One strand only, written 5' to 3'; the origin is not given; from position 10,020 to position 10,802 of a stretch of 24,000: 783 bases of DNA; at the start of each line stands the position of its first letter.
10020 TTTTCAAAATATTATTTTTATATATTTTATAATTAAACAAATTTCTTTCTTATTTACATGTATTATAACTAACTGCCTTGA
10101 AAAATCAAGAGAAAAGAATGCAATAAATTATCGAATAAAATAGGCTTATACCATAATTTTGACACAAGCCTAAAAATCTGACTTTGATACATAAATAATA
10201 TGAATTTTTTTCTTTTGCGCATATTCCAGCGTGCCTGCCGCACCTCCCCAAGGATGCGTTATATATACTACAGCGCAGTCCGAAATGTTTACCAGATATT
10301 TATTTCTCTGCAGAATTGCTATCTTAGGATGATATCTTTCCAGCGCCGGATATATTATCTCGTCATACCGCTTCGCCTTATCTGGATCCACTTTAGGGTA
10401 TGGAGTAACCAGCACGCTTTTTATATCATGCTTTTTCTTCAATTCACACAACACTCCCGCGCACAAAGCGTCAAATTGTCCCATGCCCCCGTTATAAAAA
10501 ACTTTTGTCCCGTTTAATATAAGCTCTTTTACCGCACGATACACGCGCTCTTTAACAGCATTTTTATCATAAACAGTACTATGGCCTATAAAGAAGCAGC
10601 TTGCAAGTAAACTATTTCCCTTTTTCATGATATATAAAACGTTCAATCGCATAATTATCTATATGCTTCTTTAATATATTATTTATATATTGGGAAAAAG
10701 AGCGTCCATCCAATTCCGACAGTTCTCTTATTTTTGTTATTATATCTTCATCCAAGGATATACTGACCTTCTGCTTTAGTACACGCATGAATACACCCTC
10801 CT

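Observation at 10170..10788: Translationally overlapped RHH + SLOG (DUF1273/YpsA-like) gene pair: candidate novel two-component conflict/TA-like module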

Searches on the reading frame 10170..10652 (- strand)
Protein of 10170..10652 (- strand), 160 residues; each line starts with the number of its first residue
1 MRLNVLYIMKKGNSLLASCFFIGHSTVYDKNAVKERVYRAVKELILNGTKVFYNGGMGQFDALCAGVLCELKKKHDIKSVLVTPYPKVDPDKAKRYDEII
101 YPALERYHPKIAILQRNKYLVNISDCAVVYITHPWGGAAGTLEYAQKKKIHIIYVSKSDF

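Call 4: search_protein_families(library=pfam, proteins=[window:10170-10652:-], max_evalue=0.1)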
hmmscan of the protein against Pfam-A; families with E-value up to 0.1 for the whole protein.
window:10170-10652:- (160 aa): 1 family
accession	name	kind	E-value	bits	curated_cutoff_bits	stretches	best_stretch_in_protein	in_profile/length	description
PF06908.16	YpsA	-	0.00061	20.3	27.7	1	32-130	23-133/168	YspA SLOG family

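Call 5: search_protein_families(library=ncbifam, proteins=[window:10170-10652:-], max_evalue=0.1)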
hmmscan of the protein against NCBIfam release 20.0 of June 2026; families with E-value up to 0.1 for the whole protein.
window:10170-10652:- (160 aa): 0 families

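Call 6: search_protein_families(library=padloc, proteins=[window:10170-10652:-], max_evalue=0.1)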
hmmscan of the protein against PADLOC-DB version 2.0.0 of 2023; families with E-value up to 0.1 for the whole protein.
window:10170-10652:- (160 aa): 0 families

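Call 7: find_homologous_proteins(query=window:10170-10628:-)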
Query window:10170-10628:- (152 aa): 8 proteins with E <= 0.001 among 16 candidates.
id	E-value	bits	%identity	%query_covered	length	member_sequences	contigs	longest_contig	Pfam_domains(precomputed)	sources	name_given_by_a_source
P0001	1.0e-94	332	98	100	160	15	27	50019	-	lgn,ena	-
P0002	2.0e-48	182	60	91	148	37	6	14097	PF06908.17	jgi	jgi:hypothetical protein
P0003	1.9e-23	101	44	91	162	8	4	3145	PF06908.17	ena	-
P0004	1.1e-20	92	50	70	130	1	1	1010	-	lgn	-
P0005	1.1e-20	92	50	70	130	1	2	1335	-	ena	-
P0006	8.1e-18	83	37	98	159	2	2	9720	-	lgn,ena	-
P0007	3.7e-17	81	37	98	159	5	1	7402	-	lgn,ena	-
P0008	3.9e-7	48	31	92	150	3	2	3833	-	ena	-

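Call 8: search_solved_structures(query=window:10170-10628:-, max_evalue=10, show_alignments=2)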
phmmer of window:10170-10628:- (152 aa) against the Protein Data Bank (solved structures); distinct sequences matched with E-value up to 10: 2.
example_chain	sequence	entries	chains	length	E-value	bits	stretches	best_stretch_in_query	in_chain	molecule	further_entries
1ht3_A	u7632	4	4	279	0.78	12.9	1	15-60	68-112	PROTEINASE K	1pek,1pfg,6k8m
1ukw_A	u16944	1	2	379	1.3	12.2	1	20-72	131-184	acyl-CoA dehydrogenase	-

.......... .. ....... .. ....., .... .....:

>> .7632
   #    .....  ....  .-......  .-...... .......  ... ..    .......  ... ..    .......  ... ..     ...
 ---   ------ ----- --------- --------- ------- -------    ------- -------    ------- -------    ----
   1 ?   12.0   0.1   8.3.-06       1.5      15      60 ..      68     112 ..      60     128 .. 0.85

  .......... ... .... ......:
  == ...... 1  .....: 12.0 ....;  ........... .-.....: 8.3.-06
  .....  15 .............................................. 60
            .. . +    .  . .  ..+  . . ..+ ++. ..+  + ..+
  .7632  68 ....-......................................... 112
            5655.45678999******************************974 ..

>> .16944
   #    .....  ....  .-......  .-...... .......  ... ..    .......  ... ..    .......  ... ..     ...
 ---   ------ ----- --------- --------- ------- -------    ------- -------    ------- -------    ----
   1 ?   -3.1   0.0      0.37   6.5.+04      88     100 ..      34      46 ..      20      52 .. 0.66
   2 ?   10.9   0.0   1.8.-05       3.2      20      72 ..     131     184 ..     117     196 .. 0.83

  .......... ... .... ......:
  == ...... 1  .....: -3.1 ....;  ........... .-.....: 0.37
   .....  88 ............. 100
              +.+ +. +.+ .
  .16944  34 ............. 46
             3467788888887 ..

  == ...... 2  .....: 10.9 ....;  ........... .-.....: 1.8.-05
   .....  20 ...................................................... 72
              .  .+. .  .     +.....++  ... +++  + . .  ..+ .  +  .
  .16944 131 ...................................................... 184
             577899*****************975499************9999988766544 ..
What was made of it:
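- Tried and rejected: A single-sequence PDB search gave only noise (call 8).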

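Call 9: find_encoding_contigs(protein=P0001, flank=6000, max_places=8)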
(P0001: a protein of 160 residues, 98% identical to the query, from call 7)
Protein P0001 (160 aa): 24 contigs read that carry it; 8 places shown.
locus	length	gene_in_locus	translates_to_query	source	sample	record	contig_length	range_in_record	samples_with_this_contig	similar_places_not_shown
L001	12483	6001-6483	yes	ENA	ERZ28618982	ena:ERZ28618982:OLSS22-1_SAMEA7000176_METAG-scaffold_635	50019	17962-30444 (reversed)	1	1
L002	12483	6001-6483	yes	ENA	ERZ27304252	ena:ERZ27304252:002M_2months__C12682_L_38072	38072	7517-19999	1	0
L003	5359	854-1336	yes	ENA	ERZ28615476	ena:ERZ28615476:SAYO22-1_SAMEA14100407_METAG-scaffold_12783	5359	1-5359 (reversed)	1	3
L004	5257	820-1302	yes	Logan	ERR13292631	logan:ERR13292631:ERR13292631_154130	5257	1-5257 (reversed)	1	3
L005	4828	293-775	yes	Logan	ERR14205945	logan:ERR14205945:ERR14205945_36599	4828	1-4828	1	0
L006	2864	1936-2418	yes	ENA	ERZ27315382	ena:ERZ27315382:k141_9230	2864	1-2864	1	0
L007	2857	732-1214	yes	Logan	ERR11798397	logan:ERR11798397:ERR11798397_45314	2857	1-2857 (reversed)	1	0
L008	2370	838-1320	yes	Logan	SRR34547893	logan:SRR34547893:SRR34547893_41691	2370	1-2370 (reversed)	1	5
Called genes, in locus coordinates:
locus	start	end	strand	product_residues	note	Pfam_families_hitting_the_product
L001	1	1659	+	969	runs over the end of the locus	PF04760:IF2_N, PF00009:GTP_EFTU, PF00025:Arf (weak), PF01926:MMR_HSR1, PF22042:EF-G_D2, PF11987:IF-2, PF03144:GTP_EFTU_D2 (weak)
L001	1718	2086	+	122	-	PF02033:RBFA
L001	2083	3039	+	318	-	PF01368:DHH, PF02272:DHHA1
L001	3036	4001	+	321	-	PF01509:TruB_N, PF16198:TruB_C_2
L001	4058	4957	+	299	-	PF01467:CTP_transf_like (weak), PF06574:FAD_syn, PF01687:Flavokinase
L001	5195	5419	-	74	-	-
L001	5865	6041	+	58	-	PF19891:DUF6364 (weak)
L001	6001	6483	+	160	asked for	-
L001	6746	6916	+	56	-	PF04014:MazE_antitoxin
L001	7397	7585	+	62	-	PF04014:MazE_antitoxin (weak)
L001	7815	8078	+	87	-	PF00312:Ribosomal_S15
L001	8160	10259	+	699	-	PF01138:RNase_PH, PF03725:RNase_PH_C, PF03726:PNPase, PF01138:RNase_PH, PF00013:KH_1, PF00575:S1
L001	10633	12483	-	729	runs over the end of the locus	PF05592:Bac_rhamnosid (weak), PF17389:Bac_rhamnosid6H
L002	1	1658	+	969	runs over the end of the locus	PF04760:IF2_N, PF00009:GTP_EFTU, PF00025:Arf (weak), PF01926:MMR_HSR1, PF22042:EF-G_D2, PF11987:IF-2, PF03144:GTP_EFTU_D2 (weak)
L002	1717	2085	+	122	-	PF02033:RBFA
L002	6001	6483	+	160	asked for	-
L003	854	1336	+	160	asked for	-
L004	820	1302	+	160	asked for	-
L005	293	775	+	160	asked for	-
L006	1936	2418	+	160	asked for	-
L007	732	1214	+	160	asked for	-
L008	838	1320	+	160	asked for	-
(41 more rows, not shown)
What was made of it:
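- Checked: SLOG gene: ATG at 10628, stop at 10170, 152 aa. Gene callers elsewhere chose the ATG at 10652 (160 aa, call 9).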

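Call 10: find_encoding_contigs(protein=P0002, flank=6000, max_places=6)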
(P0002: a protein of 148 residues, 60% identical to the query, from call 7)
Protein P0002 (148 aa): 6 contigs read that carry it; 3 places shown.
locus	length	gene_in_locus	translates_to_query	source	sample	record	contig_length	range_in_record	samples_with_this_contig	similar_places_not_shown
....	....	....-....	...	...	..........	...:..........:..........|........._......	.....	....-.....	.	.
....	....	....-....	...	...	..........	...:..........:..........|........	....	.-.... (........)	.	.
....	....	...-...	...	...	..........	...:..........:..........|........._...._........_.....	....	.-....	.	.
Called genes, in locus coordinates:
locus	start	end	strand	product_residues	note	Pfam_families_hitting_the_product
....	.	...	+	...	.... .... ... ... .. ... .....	-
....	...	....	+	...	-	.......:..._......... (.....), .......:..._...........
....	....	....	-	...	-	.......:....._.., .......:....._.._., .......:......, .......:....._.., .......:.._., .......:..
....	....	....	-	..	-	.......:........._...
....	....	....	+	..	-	-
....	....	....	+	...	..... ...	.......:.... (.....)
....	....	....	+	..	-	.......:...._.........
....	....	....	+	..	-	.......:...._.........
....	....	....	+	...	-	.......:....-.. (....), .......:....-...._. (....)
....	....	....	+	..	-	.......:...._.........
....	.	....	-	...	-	?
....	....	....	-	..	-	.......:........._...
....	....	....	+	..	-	-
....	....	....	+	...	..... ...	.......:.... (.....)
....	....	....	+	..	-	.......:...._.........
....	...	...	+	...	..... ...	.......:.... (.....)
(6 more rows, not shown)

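Call 11: find_encoding_contigs(protein=P0003, flank=6000, max_places=4)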
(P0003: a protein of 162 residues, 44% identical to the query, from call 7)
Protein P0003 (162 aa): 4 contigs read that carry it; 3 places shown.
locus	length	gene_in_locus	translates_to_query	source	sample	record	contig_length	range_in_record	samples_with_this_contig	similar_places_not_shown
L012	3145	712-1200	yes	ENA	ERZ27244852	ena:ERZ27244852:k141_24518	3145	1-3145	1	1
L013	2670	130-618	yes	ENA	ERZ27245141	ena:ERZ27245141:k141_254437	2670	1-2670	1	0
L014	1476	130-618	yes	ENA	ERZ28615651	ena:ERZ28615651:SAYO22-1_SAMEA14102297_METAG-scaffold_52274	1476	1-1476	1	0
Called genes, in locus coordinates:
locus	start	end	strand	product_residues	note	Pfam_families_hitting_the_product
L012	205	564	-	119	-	PF13560:HTH_31, PF01381:HTH_3, PF12844:HTH_19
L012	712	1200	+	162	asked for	PF06908:YpsA (weak)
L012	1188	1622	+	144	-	PF00486:Trans_reg_C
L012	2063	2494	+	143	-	-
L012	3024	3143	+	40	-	?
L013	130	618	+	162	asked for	PF06908:YpsA (weak)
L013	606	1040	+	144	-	PF00486:Trans_reg_C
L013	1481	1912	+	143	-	-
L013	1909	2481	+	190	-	-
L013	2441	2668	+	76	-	?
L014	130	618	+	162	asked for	PF06908:YpsA (weak)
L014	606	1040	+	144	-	PF00486:Trans_reg_C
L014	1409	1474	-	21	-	?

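Call 12: find_encoding_contigs(protein=P0006, flank=6000, max_places=4)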
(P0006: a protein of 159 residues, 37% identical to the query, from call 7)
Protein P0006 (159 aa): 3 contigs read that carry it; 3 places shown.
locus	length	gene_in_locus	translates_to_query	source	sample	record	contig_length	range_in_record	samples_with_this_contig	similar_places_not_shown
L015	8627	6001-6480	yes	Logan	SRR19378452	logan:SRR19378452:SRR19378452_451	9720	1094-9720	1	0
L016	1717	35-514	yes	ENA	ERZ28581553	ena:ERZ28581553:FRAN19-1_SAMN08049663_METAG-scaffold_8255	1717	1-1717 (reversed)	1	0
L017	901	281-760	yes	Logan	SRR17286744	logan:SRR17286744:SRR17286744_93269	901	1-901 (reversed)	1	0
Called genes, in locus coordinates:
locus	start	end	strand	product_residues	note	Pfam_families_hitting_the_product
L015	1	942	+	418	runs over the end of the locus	PF13529:Peptidase_C39_2 (faint)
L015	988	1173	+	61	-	-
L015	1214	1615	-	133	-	PF01850:PIN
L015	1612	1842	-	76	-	PF04014:MazE_antitoxin (weak)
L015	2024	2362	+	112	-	-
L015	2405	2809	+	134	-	PF11672:DUF3268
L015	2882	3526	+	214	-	-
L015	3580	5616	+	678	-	PF00877:NLPC_P60 (weak)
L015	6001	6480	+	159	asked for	-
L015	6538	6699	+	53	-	PF14205:Cys_rich_KTR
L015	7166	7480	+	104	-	PF12840:HTH_20 (weak), PF01022:HTH_5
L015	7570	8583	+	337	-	PF03773:ArsP_1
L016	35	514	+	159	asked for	-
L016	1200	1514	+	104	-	PF01022:HTH_5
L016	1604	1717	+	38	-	?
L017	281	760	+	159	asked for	-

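Call 13: find_encoding_contigs(protein=P0007, flank=6000, max_places=4)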
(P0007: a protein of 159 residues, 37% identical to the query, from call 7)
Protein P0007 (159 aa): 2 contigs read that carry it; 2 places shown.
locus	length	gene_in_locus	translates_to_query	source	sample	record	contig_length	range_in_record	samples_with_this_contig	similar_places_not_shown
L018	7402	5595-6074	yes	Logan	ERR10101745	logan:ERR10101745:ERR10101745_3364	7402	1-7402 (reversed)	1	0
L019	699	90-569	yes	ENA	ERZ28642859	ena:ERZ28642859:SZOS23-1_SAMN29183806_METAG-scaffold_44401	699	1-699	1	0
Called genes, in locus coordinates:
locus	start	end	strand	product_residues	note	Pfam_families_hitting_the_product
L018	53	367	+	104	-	-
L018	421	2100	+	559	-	PF13655:RVT_N, PF00078:RVT_1, PF08388:GIIM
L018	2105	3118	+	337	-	-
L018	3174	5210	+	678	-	PF00877:NLPC_P60 (weak)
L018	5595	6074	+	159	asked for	-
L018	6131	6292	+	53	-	PF14205:Cys_rich_KTR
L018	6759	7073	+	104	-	PF12840:HTH_20, PF01022:HTH_5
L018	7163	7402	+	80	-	?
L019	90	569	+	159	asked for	-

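Call 14: find_encoding_contigs(protein=P0008, flank=6000, max_places=4)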
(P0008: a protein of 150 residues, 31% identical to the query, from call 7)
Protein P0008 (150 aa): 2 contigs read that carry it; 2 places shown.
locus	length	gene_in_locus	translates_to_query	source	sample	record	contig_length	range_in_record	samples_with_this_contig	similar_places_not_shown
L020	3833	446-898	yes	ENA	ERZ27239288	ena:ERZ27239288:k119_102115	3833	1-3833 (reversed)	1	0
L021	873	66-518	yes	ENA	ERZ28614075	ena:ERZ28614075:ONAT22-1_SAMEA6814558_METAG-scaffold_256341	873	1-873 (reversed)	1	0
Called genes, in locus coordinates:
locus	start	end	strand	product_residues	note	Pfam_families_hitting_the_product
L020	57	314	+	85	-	-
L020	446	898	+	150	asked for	-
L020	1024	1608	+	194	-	PF01420:Methylase_S (weak)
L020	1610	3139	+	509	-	PF12161:HsdM_N, PF02384:N6_Mtase, PF05175:MTS (weak)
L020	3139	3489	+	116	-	-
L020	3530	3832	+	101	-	?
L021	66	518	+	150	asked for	-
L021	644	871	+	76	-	?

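Call 24: find_related_loci(query=A1, collection=genome_contigs, flank=6000)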
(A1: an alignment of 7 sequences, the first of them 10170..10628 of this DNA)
Query A1 (152 aa) in genome_contigs; peptide patterns used: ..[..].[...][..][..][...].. (x = any residue, [..] = any of these).
162 stretches matched a pattern; 119 encode a relative of the query (tblastn E <= 1e-3); the best 80 are kept; 80 distinct loci.
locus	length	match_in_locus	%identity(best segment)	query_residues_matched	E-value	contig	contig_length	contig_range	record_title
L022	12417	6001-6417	60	8-145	3e-52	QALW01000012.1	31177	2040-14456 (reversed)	MAG: Selenomonadales bacterium isolate CIM:MAG 469 contig_13705, whole genome shotgun sequence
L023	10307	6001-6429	55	11-152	1e-47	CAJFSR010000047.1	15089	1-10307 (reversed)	Candidatus Neochristensenella gallicola isolate Chicken_24_mag_190 genome assembly, contig: MAGpy_11413_24_idba_bin_190_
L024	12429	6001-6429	46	9-151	1e-32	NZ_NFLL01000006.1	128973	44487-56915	Faecalibacterium sp. An122 An122_contig_6, whole genome shotgun sequence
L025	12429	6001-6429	46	9-151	1e-32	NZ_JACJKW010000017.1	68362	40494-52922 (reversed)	Intestinimonas butyriciproducens strain An565 An565_contig-110_16, whole genome shotgun sequence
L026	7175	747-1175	46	9-151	1e-32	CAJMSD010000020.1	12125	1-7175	TPA_asm: uncultured bacterium isolate SRR5580103-bin.7 genome assembly, contig: NODE_4383_length_12125_cov_33.997676, wh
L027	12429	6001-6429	46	9-151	1e-32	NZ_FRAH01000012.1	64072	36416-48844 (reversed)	Anaerotignum lactatifermentans DSM 14214, whole genome shotgun sequence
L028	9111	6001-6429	46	9-151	7e-33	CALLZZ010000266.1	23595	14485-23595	MAG TPA_asm: uncultured Clostridia bacterium isolate SRR1561995_bin.103_CONCOCT_v1.1_MAG genome assembly, contig: ERZ724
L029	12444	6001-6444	44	11-149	3e-30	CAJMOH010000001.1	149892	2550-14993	TPA_asm: uncultured bacterium isolate ERR1430498-bin.2 genome assembly, contig: NODE_85_length_149892_cov_12.403699, who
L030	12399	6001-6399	46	13-145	1e-29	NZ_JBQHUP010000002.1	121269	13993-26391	Dysosmobacter sp. HCP28S3_G4 contig00002, whole genome shotgun sequence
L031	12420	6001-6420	46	13-152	2e-29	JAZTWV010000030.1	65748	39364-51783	MAG: Candidatus Flemingiibacterium sp. isolate T1900045332_YK20190021.MAGScoT_cleanbin_000022 SGB_6539_k141_1434262, who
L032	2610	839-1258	46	13-152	3e-29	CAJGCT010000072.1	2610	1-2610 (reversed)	MAG: uncultured Clostridia bacterium isolate MAG28 genome assembly, contig: k141_4615623_length_2610_cov_9.0000, whole g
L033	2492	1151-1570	46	13-152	4e-29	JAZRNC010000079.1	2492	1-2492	MAG: Eubacteriales bacterium isolate T1900045414_YK20190104.MAGScoT_cleanbin_000025 SGB_7022_k141_2103714, whole genome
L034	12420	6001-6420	44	13-152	1e-28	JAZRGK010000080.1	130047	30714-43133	MAG: Candidatus Flemingiibacterium sp. isolate T1900045490_YK20190184.MAGScoT_cleanbin_000005 SGB_7379_k141_2229941, who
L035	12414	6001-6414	41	13-150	2e-27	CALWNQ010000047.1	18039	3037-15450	MAG: uncultured Clostridia bacterium isolate BRZ_CE__bin104 genome assembly, contig: BRZ_CE__NODE_4184_length_18039_cov_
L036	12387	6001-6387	46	13-141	5e-27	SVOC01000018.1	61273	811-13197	MAG: Oscillospiraceae bacterium isolate SIG555 NODE_766_length_61273_cov_33.672201, whole genome shotgun sequence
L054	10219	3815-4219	35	10-141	3e-16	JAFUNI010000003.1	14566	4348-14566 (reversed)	MAG: Oscillospiraceae bacterium isolate RGIG4651 Roe_deer_Rectum-4__c112, whole genome shotgun sequence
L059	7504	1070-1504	33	1-140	2e-15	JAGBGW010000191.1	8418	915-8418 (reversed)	MAG: Clostridia bacterium isolate RGIG9107 Water_deer_Rectum.Co__c948339, whole genome shotgun sequence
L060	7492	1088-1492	31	10-141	2e-15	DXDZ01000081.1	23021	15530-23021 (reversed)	MAG TPA_asm: Candidatus Agathobaculum merdipullorum isolate CHK149-1869 CHK149__C401971_L23021_SAMEA104467432, whole gen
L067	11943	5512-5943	36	2-141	3e-15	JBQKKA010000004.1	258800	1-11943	Lawsonibacter sp. LCP25S3_F5 contig00004, whole genome shotgun sequence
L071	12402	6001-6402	35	10-140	6e-15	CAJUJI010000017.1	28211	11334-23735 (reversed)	MAG TPA_asm: uncultured Anaerotruncus sp. isolate MGBC140748 genome assembly, contig: MGBC140748.17, whole genome shotgu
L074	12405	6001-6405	34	10-141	7e-15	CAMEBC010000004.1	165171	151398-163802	MAG: [Eubacterium] saphenum isolate SRR11489792_bin.3_metaWRAP_v1.3_MAG genome assembly, contig: ERZ11466811.31, whole g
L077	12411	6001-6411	32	8-141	8e-14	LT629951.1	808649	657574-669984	Ruminococcaceae bacterium Marseille-P2935 strain Marseille-P2935T genome assembly, scaffold: scaffold00006, whole genome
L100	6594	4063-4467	36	10-141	3e-13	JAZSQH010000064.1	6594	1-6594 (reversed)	MAG: Faecousia sp. isolate T1900044543_TS20190009.MAGScoT_cleanbin_000062 SGB_94_k141_2476534, whole genome shotgun sequ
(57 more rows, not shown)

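Call 25: search_solved_structures(query=A1, max_evalue=10, show_alignments=3)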
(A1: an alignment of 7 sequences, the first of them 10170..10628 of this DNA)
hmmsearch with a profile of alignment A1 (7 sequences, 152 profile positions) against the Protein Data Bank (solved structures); distinct sequences matched with E-value up to 10: 3.
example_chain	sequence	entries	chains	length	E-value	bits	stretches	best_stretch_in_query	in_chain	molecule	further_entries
2nx2_A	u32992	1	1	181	0.00081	22.5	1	41-140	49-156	Hypothetical protein ypsA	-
9d80_C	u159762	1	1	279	0.057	16.5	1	31-65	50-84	Tail protein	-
3s3t_A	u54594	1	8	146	1.2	12.3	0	72-121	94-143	Nucleotide-binding protein, universal stress protein UspA family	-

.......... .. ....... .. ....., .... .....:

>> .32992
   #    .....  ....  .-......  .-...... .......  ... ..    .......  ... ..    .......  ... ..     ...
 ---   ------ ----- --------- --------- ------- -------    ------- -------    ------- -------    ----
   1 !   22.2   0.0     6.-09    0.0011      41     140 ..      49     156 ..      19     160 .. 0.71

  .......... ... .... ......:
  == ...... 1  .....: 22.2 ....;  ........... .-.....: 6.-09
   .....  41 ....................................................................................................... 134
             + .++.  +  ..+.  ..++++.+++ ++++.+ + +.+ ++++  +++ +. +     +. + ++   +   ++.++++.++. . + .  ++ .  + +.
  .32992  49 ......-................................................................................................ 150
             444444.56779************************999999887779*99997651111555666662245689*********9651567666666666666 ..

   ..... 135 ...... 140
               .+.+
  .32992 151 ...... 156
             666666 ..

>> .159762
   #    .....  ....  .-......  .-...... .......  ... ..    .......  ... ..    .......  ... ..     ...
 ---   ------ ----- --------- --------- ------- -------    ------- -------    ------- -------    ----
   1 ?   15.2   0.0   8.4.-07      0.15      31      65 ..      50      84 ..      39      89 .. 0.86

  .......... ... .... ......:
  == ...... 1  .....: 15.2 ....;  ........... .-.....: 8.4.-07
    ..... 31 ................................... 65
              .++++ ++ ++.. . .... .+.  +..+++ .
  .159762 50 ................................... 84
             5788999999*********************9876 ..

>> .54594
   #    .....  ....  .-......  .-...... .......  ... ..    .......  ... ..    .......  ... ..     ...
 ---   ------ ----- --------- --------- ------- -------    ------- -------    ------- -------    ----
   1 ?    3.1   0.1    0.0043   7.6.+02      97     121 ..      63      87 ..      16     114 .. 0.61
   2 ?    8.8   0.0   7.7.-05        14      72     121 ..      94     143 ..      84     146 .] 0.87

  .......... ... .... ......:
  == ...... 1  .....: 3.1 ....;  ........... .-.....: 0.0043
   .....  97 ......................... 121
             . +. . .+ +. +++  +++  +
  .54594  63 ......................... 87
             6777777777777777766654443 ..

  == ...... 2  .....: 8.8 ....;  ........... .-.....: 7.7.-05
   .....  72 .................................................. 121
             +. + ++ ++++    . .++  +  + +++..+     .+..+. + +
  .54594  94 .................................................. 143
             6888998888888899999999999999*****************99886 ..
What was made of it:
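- On YpsA family (Pfam PF06908 / DUF1273): The profile against 2nx2 gives E 8e-4 (call 25).
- Tried and rejected: The profile was needed to reach YpsA (call 25).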
